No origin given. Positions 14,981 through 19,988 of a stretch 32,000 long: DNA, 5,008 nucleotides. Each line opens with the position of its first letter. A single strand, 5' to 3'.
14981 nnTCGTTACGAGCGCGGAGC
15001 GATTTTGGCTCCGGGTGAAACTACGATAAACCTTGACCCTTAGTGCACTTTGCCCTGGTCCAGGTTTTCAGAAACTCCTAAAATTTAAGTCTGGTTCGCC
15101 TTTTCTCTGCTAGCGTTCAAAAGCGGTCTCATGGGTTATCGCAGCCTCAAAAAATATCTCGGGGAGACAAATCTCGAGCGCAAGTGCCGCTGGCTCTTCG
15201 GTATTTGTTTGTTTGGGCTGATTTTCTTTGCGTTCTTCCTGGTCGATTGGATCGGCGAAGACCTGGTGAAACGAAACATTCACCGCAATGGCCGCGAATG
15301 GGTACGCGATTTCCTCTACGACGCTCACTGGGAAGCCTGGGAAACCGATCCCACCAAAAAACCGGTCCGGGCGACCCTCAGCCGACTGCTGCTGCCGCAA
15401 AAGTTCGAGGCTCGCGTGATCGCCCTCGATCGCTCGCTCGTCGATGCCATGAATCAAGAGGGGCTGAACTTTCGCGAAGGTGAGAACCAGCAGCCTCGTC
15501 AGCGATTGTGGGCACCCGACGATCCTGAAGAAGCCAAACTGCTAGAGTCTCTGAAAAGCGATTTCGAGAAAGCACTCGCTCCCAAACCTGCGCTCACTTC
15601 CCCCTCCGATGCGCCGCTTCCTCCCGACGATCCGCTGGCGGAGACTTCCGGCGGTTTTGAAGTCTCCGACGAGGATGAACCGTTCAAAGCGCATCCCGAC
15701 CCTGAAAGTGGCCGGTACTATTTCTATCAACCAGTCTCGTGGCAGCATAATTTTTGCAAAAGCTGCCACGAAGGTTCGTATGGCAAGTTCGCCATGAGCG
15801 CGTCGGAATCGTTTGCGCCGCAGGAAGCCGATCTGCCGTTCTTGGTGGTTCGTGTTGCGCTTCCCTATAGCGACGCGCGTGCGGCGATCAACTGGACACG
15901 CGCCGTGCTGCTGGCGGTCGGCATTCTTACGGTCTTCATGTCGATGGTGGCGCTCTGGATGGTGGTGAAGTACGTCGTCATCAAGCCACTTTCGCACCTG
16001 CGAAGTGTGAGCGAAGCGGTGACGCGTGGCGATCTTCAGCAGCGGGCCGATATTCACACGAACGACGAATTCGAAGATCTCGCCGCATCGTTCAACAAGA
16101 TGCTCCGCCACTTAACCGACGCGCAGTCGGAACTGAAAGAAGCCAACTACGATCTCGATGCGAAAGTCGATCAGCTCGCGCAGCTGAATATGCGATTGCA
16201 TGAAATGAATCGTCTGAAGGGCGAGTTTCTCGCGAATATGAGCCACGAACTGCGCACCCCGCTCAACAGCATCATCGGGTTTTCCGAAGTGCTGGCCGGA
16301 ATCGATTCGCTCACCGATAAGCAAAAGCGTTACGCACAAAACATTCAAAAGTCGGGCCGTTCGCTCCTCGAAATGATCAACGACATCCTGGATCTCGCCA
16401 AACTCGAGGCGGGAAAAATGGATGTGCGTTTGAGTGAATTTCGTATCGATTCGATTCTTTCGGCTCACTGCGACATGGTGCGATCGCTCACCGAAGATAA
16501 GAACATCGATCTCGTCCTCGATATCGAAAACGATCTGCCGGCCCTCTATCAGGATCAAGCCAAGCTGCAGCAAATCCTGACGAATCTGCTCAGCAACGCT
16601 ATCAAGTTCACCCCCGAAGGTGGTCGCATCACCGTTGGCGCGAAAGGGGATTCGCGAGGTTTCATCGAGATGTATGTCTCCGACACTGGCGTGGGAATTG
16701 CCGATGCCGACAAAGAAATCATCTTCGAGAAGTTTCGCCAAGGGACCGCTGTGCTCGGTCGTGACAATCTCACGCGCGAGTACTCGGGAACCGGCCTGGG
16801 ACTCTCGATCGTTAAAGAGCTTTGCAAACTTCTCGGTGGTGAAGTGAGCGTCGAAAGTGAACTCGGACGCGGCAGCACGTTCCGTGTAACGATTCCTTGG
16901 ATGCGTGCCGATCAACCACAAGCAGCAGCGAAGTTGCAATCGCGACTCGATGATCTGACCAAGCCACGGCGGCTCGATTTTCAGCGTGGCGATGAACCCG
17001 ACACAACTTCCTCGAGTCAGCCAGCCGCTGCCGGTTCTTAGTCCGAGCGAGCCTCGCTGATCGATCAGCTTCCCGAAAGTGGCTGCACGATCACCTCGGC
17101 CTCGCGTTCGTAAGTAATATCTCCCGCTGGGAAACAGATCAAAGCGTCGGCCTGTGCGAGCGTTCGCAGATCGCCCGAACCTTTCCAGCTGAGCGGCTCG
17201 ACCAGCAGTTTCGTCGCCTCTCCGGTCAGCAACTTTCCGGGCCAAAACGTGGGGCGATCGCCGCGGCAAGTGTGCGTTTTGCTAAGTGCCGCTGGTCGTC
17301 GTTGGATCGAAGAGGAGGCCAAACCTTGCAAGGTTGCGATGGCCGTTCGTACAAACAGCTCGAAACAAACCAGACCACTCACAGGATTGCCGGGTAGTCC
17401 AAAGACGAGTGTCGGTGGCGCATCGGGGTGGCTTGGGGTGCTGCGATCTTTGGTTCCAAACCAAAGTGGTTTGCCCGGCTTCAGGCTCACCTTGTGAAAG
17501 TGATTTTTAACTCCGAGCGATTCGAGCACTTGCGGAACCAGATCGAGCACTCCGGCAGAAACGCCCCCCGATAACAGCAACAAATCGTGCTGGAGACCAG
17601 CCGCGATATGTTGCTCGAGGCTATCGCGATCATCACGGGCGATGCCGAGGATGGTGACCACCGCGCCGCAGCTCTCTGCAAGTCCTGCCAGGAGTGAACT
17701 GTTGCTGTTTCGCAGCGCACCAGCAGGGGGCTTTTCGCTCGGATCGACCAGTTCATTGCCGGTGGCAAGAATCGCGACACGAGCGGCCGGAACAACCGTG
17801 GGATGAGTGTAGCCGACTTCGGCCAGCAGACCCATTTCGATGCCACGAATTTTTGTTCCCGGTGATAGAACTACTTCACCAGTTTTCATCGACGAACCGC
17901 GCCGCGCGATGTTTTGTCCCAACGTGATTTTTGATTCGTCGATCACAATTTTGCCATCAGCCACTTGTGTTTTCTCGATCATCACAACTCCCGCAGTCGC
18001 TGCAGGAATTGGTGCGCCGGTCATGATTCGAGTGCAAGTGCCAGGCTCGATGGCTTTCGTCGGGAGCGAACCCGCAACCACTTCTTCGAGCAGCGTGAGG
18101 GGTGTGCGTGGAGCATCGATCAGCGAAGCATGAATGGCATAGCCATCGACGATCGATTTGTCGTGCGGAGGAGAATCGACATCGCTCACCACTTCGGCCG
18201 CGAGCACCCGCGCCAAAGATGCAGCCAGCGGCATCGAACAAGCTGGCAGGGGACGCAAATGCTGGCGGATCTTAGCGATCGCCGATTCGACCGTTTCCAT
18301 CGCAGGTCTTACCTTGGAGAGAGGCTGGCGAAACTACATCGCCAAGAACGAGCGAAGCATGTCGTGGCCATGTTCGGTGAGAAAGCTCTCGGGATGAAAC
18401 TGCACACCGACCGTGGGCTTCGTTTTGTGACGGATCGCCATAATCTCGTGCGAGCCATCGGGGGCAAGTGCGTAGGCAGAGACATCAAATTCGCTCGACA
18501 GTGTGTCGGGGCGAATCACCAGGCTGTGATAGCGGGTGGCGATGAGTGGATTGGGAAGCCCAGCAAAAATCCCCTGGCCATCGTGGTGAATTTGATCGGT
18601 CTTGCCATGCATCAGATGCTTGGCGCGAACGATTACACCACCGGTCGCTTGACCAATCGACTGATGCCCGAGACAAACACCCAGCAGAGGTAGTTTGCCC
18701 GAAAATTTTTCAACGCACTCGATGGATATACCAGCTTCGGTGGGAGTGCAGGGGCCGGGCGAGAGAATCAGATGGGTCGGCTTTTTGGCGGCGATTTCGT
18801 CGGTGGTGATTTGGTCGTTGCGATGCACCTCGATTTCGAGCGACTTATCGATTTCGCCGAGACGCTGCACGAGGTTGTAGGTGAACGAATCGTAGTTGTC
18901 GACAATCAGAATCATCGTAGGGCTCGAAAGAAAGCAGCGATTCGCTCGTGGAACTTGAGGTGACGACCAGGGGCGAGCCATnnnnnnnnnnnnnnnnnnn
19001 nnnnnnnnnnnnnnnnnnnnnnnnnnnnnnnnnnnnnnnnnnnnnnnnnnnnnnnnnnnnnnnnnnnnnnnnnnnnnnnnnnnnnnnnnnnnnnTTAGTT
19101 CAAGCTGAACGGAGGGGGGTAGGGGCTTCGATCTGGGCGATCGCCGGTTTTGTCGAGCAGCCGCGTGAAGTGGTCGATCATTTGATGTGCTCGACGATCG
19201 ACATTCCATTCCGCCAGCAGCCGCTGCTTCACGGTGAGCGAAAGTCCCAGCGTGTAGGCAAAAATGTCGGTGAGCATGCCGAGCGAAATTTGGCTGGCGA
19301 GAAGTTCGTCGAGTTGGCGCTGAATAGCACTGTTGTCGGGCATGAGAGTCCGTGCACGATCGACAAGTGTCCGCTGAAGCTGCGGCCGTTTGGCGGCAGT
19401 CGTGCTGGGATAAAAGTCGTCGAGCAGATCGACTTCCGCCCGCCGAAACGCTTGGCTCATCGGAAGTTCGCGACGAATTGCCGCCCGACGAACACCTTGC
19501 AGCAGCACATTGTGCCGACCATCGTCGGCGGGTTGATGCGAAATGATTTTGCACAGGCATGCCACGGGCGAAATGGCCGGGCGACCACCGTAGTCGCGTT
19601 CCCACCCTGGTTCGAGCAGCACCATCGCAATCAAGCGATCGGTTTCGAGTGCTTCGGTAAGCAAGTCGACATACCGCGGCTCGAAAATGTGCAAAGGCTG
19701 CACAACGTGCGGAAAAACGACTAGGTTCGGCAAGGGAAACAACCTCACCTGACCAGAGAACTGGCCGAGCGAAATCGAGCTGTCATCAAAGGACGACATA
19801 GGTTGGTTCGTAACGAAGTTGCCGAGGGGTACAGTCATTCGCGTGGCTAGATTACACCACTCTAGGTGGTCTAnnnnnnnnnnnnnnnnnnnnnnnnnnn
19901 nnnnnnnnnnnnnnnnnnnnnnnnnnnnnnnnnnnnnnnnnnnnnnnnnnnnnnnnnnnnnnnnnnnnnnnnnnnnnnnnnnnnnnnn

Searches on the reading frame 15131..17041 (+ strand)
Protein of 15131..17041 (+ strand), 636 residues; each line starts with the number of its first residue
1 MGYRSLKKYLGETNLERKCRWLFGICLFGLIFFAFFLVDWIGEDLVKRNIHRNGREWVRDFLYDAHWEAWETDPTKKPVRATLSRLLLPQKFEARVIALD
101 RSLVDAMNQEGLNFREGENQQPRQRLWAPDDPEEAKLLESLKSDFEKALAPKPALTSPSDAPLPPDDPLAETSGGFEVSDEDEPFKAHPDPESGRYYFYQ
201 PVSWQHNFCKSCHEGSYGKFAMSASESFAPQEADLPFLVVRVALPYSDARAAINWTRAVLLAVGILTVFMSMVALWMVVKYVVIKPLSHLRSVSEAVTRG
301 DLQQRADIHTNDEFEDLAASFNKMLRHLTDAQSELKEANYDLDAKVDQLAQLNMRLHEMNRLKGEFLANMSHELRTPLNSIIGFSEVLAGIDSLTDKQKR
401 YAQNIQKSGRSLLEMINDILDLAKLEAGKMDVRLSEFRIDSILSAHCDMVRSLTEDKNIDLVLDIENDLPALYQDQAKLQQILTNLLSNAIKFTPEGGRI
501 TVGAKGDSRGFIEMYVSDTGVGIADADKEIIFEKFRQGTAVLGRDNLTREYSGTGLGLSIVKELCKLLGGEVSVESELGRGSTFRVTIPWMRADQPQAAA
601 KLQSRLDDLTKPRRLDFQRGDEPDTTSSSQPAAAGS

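Call 10: search_protein_families(library=pfam, proteins=[window:15131-17041:+], max_evalue=0.001)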
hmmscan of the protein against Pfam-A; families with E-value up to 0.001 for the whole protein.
window:15131-17041:+ (636 aa): 3 families
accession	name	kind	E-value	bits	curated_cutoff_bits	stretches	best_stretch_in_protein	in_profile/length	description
PF02518.31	HATPase_c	-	1.2e-28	100.1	26.4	1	475-589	2-108/111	Histidine kinase-, DNA gyrase B-, and HSP90-like ATPase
PF00512.31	HisKA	-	2e-23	82.6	26.9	1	363-428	2-66/66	His Kinase A (phospho-acceptor) domain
PF00672.30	HAMP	-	2.2e-11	44.3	25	1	283-329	6-52/53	HAMP domain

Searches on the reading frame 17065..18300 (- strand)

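Call 10: search_protein_families(library=pfam, proteins=[window:17065-18300:-], max_evalue=0.001)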
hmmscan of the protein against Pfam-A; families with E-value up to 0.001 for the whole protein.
window:17065-18300:- (411 aa): 3 families
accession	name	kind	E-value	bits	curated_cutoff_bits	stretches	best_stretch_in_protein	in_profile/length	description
PF03453.22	MoeA_N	-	4.6e-38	130.9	30.8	1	3-163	2-160/160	MoeA N-terminal region (domain I and II)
PF00994.29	MoCF_biosynth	-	1.6e-26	93.1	26.6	1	176-321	1-142/144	Probable molybdopterin binding domain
PF03454.20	MoeA_C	-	1.4e-08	35.3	22.1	1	346-408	11-72/72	MoeA C-terminal region (domain IV)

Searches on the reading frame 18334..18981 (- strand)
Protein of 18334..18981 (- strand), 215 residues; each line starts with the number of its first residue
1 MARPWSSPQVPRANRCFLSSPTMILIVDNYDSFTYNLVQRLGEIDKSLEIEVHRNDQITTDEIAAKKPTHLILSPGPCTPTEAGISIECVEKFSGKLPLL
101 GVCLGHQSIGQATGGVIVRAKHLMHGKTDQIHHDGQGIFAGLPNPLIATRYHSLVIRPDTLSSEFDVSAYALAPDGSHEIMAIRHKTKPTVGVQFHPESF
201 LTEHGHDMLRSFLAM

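Call 10: search_protein_families(library=pfam, proteins=[window:18334-18981:-], max_evalue=0.001)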
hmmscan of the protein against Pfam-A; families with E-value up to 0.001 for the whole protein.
window:18334-18981:- (215 aa): 2 families
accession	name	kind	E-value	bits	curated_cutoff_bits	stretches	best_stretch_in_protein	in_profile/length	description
PF00117.34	GATase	-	2.4e-55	187.6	22.8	1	25-213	1-187/190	Glutamine amidotransferase class-I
PF07722.19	Peptidase_C26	-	3.1e-10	40.6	20.5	1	94-198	103-219/219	Peptidase C26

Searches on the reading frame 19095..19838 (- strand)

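Call 10: search_protein_families(library=pfam, proteins=[window:19095-19838:-], max_evalue=0.001)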
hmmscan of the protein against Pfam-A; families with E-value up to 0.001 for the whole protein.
window:19095-19838:- (247 aa): 1 family
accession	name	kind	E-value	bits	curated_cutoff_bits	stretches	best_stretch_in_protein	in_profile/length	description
PF02190.22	LON_substr_bdg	-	2.3e-32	113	28.7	1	31-223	2-197/200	ATP-dependent protease La (LON) substrate-binding domain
